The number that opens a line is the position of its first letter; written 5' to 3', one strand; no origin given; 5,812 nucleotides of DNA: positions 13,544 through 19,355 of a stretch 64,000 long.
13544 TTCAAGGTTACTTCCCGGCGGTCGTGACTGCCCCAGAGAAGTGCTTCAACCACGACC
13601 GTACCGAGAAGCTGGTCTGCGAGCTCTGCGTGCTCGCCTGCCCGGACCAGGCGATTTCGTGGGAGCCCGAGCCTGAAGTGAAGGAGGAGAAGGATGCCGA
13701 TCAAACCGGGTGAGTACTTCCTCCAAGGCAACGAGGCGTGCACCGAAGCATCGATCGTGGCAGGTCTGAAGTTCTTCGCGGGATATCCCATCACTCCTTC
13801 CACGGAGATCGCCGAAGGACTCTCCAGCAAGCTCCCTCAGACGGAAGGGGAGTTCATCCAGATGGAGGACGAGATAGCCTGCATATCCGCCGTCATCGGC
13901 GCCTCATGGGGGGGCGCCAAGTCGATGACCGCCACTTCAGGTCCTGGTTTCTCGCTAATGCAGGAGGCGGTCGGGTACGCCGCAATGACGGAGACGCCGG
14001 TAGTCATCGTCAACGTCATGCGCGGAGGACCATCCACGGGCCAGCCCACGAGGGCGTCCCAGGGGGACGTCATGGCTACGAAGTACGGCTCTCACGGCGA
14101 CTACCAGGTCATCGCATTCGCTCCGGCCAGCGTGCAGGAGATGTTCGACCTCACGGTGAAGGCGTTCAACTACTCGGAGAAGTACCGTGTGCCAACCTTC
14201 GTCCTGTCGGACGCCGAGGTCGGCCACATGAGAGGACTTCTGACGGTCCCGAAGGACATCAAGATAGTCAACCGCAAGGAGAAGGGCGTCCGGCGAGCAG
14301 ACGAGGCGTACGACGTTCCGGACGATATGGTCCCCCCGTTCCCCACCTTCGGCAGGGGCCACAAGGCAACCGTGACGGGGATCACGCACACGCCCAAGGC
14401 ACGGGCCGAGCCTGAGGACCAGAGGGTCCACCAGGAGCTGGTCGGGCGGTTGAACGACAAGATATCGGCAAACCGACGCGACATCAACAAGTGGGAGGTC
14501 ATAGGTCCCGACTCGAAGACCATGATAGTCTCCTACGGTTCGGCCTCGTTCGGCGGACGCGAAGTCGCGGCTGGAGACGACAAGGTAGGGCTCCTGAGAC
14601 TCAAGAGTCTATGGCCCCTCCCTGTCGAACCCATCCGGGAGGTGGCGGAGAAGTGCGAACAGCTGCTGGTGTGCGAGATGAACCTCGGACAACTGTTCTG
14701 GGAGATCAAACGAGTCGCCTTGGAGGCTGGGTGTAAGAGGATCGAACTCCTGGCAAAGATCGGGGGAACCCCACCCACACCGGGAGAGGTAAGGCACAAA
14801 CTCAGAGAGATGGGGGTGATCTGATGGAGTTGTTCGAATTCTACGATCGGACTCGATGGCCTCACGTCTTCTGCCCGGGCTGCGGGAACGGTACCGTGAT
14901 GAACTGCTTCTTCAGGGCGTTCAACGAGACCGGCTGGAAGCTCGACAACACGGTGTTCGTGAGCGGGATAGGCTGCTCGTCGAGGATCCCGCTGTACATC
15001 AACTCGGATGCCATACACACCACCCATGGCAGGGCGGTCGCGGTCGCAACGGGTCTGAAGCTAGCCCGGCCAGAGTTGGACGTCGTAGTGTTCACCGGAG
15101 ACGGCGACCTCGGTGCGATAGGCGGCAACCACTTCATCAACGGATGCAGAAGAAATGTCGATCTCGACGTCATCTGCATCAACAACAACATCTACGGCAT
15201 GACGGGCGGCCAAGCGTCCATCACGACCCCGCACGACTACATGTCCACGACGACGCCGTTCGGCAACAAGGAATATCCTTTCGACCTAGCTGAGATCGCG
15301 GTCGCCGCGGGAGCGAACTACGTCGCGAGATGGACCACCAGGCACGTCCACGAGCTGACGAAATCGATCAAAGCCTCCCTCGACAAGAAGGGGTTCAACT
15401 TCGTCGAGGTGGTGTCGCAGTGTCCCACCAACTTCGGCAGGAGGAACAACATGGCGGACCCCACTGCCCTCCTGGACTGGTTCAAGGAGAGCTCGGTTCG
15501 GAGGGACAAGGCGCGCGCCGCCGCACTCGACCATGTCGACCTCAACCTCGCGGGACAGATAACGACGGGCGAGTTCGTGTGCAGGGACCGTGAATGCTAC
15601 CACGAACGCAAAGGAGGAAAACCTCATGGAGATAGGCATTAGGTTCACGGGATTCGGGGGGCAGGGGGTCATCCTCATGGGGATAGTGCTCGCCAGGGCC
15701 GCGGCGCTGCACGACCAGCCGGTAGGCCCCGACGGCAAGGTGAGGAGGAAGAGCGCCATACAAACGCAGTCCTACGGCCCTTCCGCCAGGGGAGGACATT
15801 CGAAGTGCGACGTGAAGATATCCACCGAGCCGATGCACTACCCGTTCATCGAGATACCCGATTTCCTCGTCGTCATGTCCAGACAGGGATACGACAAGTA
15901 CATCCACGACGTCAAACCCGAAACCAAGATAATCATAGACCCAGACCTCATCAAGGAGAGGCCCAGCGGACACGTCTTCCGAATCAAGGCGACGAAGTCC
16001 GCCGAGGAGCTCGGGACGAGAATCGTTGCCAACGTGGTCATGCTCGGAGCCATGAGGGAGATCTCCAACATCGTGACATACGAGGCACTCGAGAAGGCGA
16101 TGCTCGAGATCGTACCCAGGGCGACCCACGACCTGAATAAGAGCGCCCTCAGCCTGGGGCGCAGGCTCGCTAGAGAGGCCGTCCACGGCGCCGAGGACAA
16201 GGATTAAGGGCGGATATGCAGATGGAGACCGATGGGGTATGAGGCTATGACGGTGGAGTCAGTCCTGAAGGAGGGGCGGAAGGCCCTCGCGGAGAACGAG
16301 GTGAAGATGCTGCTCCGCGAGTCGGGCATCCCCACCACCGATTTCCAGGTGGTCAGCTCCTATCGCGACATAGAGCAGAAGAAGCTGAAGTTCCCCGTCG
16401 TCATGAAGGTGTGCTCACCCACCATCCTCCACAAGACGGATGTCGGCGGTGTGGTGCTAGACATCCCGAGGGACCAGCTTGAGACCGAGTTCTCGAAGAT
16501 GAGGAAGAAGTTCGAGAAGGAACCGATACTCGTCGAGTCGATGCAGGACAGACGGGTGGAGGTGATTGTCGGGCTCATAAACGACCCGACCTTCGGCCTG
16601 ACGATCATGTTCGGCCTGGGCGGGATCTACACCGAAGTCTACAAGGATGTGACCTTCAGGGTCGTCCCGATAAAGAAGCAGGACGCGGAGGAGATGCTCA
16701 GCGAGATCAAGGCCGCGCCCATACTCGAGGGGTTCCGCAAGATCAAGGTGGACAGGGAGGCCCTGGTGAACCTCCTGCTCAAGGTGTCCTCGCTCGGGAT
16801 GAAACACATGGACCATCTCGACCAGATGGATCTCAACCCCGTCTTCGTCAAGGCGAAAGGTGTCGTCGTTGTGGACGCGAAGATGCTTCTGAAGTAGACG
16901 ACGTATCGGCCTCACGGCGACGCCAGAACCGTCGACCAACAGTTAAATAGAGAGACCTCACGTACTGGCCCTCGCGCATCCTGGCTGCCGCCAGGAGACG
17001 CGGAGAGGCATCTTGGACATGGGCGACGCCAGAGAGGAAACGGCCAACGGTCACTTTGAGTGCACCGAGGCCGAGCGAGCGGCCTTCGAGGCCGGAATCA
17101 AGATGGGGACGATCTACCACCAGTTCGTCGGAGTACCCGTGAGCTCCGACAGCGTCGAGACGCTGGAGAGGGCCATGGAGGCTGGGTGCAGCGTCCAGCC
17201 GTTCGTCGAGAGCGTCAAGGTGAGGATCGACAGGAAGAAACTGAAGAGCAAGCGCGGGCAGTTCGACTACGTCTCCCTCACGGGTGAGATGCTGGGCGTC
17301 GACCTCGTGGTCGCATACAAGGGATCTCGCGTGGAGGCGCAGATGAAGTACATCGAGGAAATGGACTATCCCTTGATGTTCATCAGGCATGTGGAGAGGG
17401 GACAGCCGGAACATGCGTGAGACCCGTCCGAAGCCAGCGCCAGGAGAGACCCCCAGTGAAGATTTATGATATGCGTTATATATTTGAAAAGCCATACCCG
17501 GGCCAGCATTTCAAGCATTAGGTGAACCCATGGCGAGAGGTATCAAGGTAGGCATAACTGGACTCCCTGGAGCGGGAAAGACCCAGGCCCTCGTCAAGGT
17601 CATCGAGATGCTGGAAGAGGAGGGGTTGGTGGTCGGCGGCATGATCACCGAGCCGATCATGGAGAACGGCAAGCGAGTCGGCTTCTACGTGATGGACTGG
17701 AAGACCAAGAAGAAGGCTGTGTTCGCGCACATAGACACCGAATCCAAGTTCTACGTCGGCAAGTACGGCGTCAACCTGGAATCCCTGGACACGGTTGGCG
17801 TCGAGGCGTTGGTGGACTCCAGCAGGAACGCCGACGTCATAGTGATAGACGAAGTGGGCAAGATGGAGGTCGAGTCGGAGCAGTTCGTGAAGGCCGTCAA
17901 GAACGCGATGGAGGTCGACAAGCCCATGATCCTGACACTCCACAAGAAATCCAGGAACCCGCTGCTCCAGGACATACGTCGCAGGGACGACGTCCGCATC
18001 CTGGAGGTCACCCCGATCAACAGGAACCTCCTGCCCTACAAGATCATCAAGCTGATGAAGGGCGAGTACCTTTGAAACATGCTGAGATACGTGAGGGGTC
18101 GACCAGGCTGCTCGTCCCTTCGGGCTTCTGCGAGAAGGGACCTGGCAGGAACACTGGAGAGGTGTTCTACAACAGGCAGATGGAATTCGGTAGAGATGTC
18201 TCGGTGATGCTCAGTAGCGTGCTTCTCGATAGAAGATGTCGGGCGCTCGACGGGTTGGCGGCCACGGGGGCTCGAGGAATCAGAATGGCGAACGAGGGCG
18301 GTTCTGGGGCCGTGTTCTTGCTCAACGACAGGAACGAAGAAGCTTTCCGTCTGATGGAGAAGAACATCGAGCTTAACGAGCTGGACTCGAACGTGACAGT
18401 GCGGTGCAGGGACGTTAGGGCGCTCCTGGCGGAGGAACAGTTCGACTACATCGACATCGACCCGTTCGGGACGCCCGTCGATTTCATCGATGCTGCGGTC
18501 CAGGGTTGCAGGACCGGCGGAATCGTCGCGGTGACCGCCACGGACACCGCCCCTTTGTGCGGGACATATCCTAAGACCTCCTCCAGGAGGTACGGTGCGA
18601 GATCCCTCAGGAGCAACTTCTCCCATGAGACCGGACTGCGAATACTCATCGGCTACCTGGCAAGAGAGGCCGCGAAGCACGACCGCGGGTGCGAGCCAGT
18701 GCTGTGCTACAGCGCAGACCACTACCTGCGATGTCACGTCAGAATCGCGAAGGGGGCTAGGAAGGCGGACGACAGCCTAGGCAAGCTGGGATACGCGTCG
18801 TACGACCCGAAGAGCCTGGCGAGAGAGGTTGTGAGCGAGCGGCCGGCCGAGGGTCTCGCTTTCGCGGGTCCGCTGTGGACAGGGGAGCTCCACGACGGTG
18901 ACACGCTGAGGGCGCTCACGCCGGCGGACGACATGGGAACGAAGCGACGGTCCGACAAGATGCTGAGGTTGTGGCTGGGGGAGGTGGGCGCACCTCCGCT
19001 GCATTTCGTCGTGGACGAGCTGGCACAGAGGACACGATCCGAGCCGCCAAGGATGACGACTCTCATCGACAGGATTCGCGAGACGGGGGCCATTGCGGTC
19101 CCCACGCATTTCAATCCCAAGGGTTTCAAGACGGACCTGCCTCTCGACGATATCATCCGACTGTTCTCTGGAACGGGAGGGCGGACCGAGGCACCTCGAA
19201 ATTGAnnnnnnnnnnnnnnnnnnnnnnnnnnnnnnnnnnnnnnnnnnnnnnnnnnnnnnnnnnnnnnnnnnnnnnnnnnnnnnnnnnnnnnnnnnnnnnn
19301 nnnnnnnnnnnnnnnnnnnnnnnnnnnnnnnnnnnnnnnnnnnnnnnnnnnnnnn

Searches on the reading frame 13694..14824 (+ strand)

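Call 22: search_protein_families(library=pfam, proteins=[window:13694-14824:+], max_evalue=0.00001)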
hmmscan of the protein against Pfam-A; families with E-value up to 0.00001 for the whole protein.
window:13694-14824:+ (376 aa): 2 families
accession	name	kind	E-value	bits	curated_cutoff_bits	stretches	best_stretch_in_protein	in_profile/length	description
PF01855.24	POR_N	-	8.1e-68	229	27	1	19-249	2-228/231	Pyruvate flavodoxin/ferredoxin oxidoreductase, thiamine diP-bdg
PF17147.9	PFOR_II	-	6.6e-13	49.3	27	1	278-366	5-102/102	Pyruvate:ferredoxin oxidoreductase core domain II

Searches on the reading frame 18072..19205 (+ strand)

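Call 22: search_protein_families(library=pfam, proteins=[window:18072-19205:+], max_evalue=0.00001)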
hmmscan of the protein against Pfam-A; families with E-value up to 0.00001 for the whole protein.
window:18072-19205:+ (377 aa): 2 families
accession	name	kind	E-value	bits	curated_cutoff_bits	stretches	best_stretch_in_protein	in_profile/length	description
PF02005.22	TRM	-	2.9e-88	297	27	1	28-363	17-373/376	N2,N2-dimethylguanosine tRNA methyltransferase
PF02475.24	TRM5-TYW2_MTfase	-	2.1e-07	31.5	28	1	59-153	41-134/164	TRM5/TYW2 methyltransferase domain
